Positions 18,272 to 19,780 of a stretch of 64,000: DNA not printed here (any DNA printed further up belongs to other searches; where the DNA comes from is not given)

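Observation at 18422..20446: Truncated IucA/IucC-like (NIS-synthetase-like) ligase plus alpha/beta hydrolase immediately downstream of tRNA-Phe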

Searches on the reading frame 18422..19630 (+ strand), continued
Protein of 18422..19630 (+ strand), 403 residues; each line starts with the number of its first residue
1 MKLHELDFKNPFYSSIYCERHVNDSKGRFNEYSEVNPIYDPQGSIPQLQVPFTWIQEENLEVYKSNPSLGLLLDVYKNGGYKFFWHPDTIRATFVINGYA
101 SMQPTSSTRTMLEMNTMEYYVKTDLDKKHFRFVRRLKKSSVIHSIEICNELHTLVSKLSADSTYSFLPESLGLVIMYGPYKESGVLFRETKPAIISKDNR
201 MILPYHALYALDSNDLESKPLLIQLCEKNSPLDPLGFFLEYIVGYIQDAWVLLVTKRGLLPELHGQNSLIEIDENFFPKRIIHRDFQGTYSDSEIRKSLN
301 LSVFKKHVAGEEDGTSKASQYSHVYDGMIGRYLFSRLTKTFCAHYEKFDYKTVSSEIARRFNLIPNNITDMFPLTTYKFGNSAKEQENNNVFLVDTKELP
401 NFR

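Call 18: find_related_loci(query=A1, collection=genome_contigs, flank=6000)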
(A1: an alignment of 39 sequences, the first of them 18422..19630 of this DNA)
Query A1 (403 aa) in genome_contigs; peptide patterns used: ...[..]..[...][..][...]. (x = any residue, [..] = any of these).
80 stretches matched a pattern; 49 encode a relative of the query (tblastn E <= 1e-3); 49 distinct loci.
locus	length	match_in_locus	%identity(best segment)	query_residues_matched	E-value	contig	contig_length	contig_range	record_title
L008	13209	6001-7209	84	1-403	0e+0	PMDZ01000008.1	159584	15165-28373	MAG: Candidatus Nomurabacteria bacterium isolate fen_1328 73.20120700_E2X.147_contig_63305, whole genome shotgun sequenc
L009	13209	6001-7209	73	1-403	0e+0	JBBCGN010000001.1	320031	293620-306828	MAG: bacterium isolate CoA_maxb_bin.114 s10849.ctg010871l, whole genome shotgun sequence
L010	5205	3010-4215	54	1-403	2e-137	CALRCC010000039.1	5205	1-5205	MAG: Candidatus Ryanbacteria bacterium isolate CH-Oct18-76 genome assembly, contig: CH-Oct18-C26286, whole genome shotgu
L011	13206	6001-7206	52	1-403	1e-135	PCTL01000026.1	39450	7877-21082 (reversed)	MAG: Candidatus Lloydbacteria bacterium CG22_combo_CG10-13_8_21_14_all_47_15 CG22_scaffold_492_c, whole genome shotgun s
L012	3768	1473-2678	51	1-403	2e-136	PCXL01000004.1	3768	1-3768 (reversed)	MAG: Candidatus Zambryskibacteria bacterium CG10_big_fil_rev_8_21_14_0_10_42_12 CG10_8_21_14_0.10_scaffold_29199_c, whol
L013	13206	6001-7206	52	1-403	5e-130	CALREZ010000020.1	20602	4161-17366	MAG: Candidatus Nomurabacteria bacterium isolate Ike-200m-9 genome assembly, contig: Ike-200-c1353, whole genome shotgun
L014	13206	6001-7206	48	1-403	2e-128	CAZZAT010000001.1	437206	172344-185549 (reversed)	MAG TPA_asm: uncultured Candidatus Saccharibacteria bacterium isolate SRP329715_co2_84 genome assembly, contig: NODE_14_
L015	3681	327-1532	49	1-403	9e-131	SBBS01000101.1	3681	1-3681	MAG: bacterium isolate Bin_46_1 Hy_contig21091, whole genome shotgun sequence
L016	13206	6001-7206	50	1-403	1e-127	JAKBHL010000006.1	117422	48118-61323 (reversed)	MAG: bacterium isolate DBS1-3.bin101 NODE_186_length_117422_cov_2.79095, whole genome shotgun sequence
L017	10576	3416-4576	48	16-403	5e-104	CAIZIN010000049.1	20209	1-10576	uncultured bacterium isolate Loc090907-8-6m_bin-301 genome assembly, contig: bin-301:049/109, whole genome shotgun seque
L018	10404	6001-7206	51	1-403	2e-132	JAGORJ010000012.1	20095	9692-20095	Patescibacteria group bacterium isolate Gw_Eff_bin_26 Gw_Eff_5600_length_20095_cov_8.516927, whole genome shotgun sequen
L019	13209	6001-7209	42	3-394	8e-85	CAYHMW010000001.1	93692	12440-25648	MAG TPA_asm: uncultured Gammaproteobacteria bacterium isolate ERP119705_co13_486 genome assembly, contig: NODE_270_lengt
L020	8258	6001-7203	40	9-403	7e-82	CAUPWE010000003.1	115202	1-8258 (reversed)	MAG TPA_asm: uncultured Candidatus Saccharibacteria bacterium isolate ERR9968756_bin.18_MetaWRAP_v1.3_MAG genome assembl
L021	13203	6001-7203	40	9-403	9e-82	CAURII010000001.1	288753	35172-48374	MAG TPA_asm: uncultured Candidatus Saccharibacteria bacterium isolate ERR9968814_bin.23_MetaWRAP_v1.3_MAG genome assembl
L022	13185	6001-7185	33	1-403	4e-63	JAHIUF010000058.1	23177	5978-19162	MAG: Nanoarchaeota archaeon isolate MM_PC_MetaG.mb.241 MM_PC_MetaG.mb.241_k141_1256708, whole genome shotgun sequence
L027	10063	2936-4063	30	1-383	9e-44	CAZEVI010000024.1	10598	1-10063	MAG TPA_asm: uncultured Candidatus Saccharibacteria bacterium isolate binchicken_co387_690 genome assembly, contig: NODE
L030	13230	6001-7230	28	4-403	6e-43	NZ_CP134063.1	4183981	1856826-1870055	Microvirga sp. M2 chromosome, complete genome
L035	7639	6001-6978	35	1-345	1e-35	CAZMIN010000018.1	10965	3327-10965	MAG TPA_asm: Candidatus Woesearchaeota archaeon isolate binchicken_co85_65 genome assembly, contig: NODE_2980_length_109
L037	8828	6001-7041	30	1-333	3e-35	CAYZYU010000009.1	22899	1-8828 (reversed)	MAG TPA_asm: Candidatus Woesearchaeota archaeon isolate binchicken_co115_170 genome assembly, contig: NODE_3677_length_2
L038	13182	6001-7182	27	14-403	4e-35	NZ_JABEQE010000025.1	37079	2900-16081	Gluconacetobacter asukensis strain LMG 27724 contig00025, whole genome shotgun sequence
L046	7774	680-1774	28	17-345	1e-28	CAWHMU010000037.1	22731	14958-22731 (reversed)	MAG: uncultured Chlamydiae bacterium isolate MFD02832.bin.3.201 genome assembly, contig: contig_9115, whole genome shotg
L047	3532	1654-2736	23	16-345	1e-27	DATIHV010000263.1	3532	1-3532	MAG TPA_asm: Gammaproteobacteria bacterium isolate SMAG_U15647 k141_276043, whole genome shotgun sequence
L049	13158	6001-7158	27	32-403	6e-27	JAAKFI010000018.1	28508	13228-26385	MAG: Candidatus Anoxychlamydiales bacterium isolate K1060_chlam_5 K1060chlam5_18, whole genome shotgun sequence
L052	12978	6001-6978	27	20-329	4e-17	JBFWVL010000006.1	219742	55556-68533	MAG: Bacteriovoracia bacterium isolate CA_2019_TPBF_93 NODE_565_length_219742_cov_10.673938_TPBF, whole genome shotgun s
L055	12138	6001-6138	42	235-288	9e-5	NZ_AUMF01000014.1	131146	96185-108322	Tenacibaculum ovolyticum DSM 18103 H518DRAFT_scaffold00009.9_C, whole genome shotgun sequence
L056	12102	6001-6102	51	256-290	1e-4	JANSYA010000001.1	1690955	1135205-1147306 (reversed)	MAG: bacterium isolate bin.39 k141_345857_length_1690955_cov_211.4465, whole genome shotgun sequence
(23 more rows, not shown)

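Call 23: predict_structure(alignment_id=A1)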
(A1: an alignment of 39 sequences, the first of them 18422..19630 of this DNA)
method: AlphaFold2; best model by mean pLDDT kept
length: 403 residues; sequences in the alignment: 39
mean_pLDDT: 95.4   pTM: 0.93
mean pLDDT of the five models: 95.4, 95.1, 95.1, 94.7, 94.5
residues with pLDDT >= 90: 358; 70-90: 43; 50-70: 2; < 50: 0
segments of 3 or more residues with pLDDT < 50: none
pLDDT, mean of each block of 10 residues (from residue 1): 90 91 81 93 93 98 97 97 97 96 95 95 95 95 98 96 97 97 98 92 96 90 98 98 98 98 96 97 97 98 97 95 97 97 98 98 96 96 87 96 97
secondary structure, 60 per line:
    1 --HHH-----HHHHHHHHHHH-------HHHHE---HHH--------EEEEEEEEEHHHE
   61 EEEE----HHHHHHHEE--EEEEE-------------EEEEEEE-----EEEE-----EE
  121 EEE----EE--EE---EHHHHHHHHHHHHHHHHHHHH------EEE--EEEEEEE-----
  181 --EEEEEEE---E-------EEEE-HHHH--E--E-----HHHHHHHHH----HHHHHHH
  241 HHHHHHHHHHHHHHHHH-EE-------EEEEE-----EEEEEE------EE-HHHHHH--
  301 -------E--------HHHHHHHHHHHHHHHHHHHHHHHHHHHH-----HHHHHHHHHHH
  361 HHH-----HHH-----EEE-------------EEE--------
elements in order: H11-21 H29-32 E48-56 E60-64 H69-75 E80-84 E98-104 E110-113 E119-123 H138-157 E164-166 E169-175 E183-189 E201-204 H206-209 H221-229 H234-257 E268-272 E278-283 H293-298 H317-344 H350-363 E377-379 E393-395

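Call 30: search_protein_families(library=pfam, proteins=[L021:8114-8851:+, L004:7236-8186:+, L021:7212-8114:+, L037:5514-6011:+, L037:3761-5011:+, L037:5011-5514:+, L035:5088-6008:+, L038:5015-5899:+, L038:3600-4631:-, L037:7239-8342:+], max_evalue=0.01)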
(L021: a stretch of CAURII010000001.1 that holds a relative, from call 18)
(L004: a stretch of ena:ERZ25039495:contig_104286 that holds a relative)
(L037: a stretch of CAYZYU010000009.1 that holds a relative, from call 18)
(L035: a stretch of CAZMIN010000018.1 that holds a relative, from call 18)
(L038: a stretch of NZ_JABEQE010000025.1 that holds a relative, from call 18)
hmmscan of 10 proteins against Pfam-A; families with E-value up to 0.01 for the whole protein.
L021:8114-8851:+ (246 aa): 5 families
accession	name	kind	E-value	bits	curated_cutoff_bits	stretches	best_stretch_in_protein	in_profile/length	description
PF12146.15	Hydrolase_4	-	6.2e-06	26.1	27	1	166-218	182-233/239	Serine aminopeptidase, S33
PF00561.26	Abhydrolase_1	-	0.00081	19.6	25.8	0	114-150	70-103/245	alpha/beta hydrolase fold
PF20408.4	Abhydrolase_11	-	0.0029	17.8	27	1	100-221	59-169/193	Alpha/beta hydrolase domain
PF08386.16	Abhydrolase_4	-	0.0046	17.5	21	1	169-209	28-68/103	TAP-like protein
PF12695.13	Abhydrolase_5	-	0.007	16.6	27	0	104-167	45-113/164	Alpha/beta hydrolase family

L004:7236-8186:+ (317 aa): 0 families

L021:7212-8114:+ (301 aa): 0 families

L037:5514-6011:+ (166 aa): 2 families
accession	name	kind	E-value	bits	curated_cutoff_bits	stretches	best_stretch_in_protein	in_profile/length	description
PF00293.34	NUDIX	-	5.7e-21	75.4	21.1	1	18-130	8-121/134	NUDIX domain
PF14815.12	NUDIX_4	-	2.4e-06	27.8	35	1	19-128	4-98/113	NUDIX domain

L037:3761-5011:+ (417 aa): 6 families
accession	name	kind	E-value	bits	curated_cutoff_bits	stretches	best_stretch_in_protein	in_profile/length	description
PF13489.12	Methyltransf_23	-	2e-15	57.3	27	1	246-374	20-162/164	Methyltransferase domain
PF08241.18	Methyltransf_11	-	2.7e-09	38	21.2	1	254-333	2-94/95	Methyltransferase domain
PF13847.12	Methyltransf_31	-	8.7e-09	35.7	27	1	298-348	73-129/145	Methyltransferase domain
PF08242.18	Methyltransf_12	-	3.6e-08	34.5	30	1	253-332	1-98/98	Methyltransferase domain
PF01261.30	AP_endonuc_2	-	4.7e-08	33.5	31.1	1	137-223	154-248/249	Xylose isomerase-like TIM barrel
PF13649.12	Methyltransf_25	-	3.5e-05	24.9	27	1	253-330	2-97/97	Methyltransferase domain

L037:5011-5514:+ (168 aa): 4 families
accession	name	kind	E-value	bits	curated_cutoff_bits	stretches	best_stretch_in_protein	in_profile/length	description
PF13207.12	AAA_17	-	3.8e-09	37.4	27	1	9-118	2-127/136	AAA domain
PF13238.12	AAA_18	-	1.9e-05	25.6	29.4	1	5-120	1-118/128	AAA domain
PF00406.28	ADK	-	0.00045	20.8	26.8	0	9-54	3-48/151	Adenylate kinase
PF13555.12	AAA_29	-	0.0057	16.8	27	1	5-26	25-46/61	P-loop containing region of AAA domain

L035:5088-6008:+ (307 aa): 1 family
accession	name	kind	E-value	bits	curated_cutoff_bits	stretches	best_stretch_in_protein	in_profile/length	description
PF00078.32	RVT_1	-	4.7e-10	40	29.6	1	112-251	59-192/205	Reverse transcriptase (RNA-dependent DNA polymerase)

L038:5015-5899:+ (295 aa): 1 family
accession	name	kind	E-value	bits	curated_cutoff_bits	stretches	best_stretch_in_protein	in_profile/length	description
PF07485.16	DUF1529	-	2.3e-90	299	25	2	172-288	3-120/121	Domain of Unknown Function (DUF1259)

L038:3600-4631:- (343 aa): 2 families
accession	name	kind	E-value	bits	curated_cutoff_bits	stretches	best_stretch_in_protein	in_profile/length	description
PF09828.14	ChrB_C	-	2.6e-45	154.5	25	1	207-338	1-132/132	ChrB, C-terminal domain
PF20229.3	ChrB_N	-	4.5e-14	53.1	23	1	42-175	1-139/159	Protein ChrB, N-terminal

L037:7239-8342:+ (368 aa): 1 family
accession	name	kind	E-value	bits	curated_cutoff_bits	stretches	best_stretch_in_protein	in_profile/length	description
PF01136.24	Peptidase_U32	-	7.7e-10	38.9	22.4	1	93-277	2-195/233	Peptidase family U32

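Call 45: search_protein_representatives(alignment_id=A1)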
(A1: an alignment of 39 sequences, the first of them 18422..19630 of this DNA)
Query: 39 sequences, 405 profile positions. Proteins with E-value up to 0.001 (for the whole library): 2022; up to 1e-10: 1178; up to 1e-30: 536. The best 150 are listed.
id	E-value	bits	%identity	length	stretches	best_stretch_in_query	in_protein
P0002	5.4e-164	562.4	-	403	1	1-405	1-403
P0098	1.7e-155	534.4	-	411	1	1-405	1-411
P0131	2.6e-143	494.3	-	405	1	7-405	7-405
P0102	1.7e-140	485.0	-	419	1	1-405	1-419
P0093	1.1e-127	442.9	-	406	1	9-405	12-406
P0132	1.2e-127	442.7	-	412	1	1-405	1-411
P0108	1.8e-127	442.1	-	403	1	1-405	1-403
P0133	2.0e-127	442.0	-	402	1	9-405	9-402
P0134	6.3e-125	433.8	-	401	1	1-405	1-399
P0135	4.7e-123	427.6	-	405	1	1-405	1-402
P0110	3.3e-122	424.8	-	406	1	1-405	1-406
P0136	5.8e-122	424.0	-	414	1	8-405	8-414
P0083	9.8e-121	420.0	-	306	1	1-302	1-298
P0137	1.3e-120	419.5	-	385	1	15-405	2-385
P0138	4.1e-120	417.9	-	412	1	4-405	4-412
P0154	5.8e-98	344.9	-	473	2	9-317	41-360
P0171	2.7e-91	323.0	-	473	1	13-405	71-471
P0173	3.8e-90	319.2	-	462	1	4-405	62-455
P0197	2.3e-80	287.0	-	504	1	9-387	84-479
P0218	4.1e-72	259.8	-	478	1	9-405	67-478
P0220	5.0e-71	256.3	-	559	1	15-405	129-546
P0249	8.9e-64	232.4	-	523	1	3-405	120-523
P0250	8.9e-64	232.4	-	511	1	13-405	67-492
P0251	1.6e-63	231.5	-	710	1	18-405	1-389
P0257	5.5e-63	229.8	-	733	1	2-371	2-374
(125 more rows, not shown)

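Call 46: search_protein_families(library=pfam, proteins=[P0251, P0257, P0220, P0249, P0250, P0197, P0154, P0171, P0218, P0173], max_evalue=0.01)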
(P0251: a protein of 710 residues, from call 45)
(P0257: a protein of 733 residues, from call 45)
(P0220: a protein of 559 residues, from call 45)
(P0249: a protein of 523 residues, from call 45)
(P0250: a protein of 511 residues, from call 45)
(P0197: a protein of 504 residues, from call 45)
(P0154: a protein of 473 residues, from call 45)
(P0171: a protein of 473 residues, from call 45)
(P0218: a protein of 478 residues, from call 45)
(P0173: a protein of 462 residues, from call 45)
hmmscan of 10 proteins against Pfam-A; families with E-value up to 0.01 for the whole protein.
P0251 (710 aa): 2 families
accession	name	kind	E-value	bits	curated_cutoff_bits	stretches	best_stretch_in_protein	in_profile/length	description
PF00144.29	Beta-lactamase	-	1.1e-15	58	27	1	438-696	44-310/329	Beta-lactamase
PF04183.18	IucA_IucC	-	0.00015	21.8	25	1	84-194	125-237/239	IucA / IucC family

P0257 (733 aa): 4 families
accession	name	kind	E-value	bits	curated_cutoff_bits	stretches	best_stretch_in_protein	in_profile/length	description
PF02016.21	Peptidase_S66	-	3.8e-34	117.9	25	1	436-554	2-121/121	LD-carboxypeptidase N-terminal domain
PF17676.7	Peptidase_S66C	-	8.5e-23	81.7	23.7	1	599-717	1-120/120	LD-carboxypeptidase C-terminal domain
PF04183.18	IucA_IucC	-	1.4e-08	35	25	1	75-199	90-223/239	IucA / IucC family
PF06276.17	FhuF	-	0.00049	21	25.2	1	243-368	4-119/161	Ferric iron reductase FhuF-like transporter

P0220 (559 aa): 1 family
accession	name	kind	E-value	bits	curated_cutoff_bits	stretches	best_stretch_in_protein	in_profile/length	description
PF06276.17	FhuF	-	1.4e-07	32.6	25.2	1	392-512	13-126/161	Ferric iron reductase FhuF-like transporter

P0249 (523 aa): 1 family
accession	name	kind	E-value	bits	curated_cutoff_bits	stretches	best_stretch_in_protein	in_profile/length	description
PF06276.17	FhuF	-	1.4e-09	39.1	25.2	1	367-489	10-125/161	Ferric iron reductase FhuF-like transporter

P0250 (511 aa): 2 families
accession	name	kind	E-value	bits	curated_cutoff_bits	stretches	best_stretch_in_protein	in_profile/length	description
PF06276.17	FhuF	-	2.4e-06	28.5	25.2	1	319-447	8-121/161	Ferric iron reductase FhuF-like transporter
PF04183.18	IucA_IucC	-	0.0005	20.2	25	1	139-285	86-236/239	IucA / IucC family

P0197 (504 aa): 2 families
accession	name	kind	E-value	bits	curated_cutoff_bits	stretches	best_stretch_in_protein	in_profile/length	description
PF04183.18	IucA_IucC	-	1.4e-08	35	25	1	182-299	120-234/239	IucA / IucC family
PF06276.17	FhuF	-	3.6e-06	28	25.2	1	347-389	19-54/161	Ferric iron reductase FhuF-like transporter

P0154 (473 aa): 2 families
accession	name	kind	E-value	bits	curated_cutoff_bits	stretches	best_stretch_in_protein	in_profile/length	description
PF04183.18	IucA_IucC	-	3.5e-07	30.5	25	1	142-257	124-238/239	IucA / IucC family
PF06276.17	FhuF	-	9.1e-06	26.7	25.2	1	305-343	22-54/161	Ferric iron reductase FhuF-like transporter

P0171 (473 aa): 2 families
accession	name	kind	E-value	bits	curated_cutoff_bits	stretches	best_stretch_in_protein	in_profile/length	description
PF04183.18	IucA_IucC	-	0.00019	21.6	25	1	137-276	88-238/239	IucA / IucC family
PF06276.17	FhuF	-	0.0012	19.8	25.2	1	323-375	22-70/161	Ferric iron reductase FhuF-like transporter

P0218 (478 aa): 2 families
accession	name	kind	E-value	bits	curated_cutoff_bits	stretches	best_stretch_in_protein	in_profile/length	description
PF04183.18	IucA_IucC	-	1.4e-10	41.6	25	1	163-281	118-237/239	IucA / IucC family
PF06276.17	FhuF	-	5.2e-06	27.5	25.2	1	323-442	16-125/161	Ferric iron reductase FhuF-like transporter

P0173 (462 aa): 2 families
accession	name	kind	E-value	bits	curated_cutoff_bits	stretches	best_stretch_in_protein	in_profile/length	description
PF04183.18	IucA_IucC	-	4.3e-06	26.9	25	1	132-273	84-237/239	IucA / IucC family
PF06276.17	FhuF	-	5.9e-06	27.3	25.2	1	310-410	11-111/161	Ferric iron reductase FhuF-like transporter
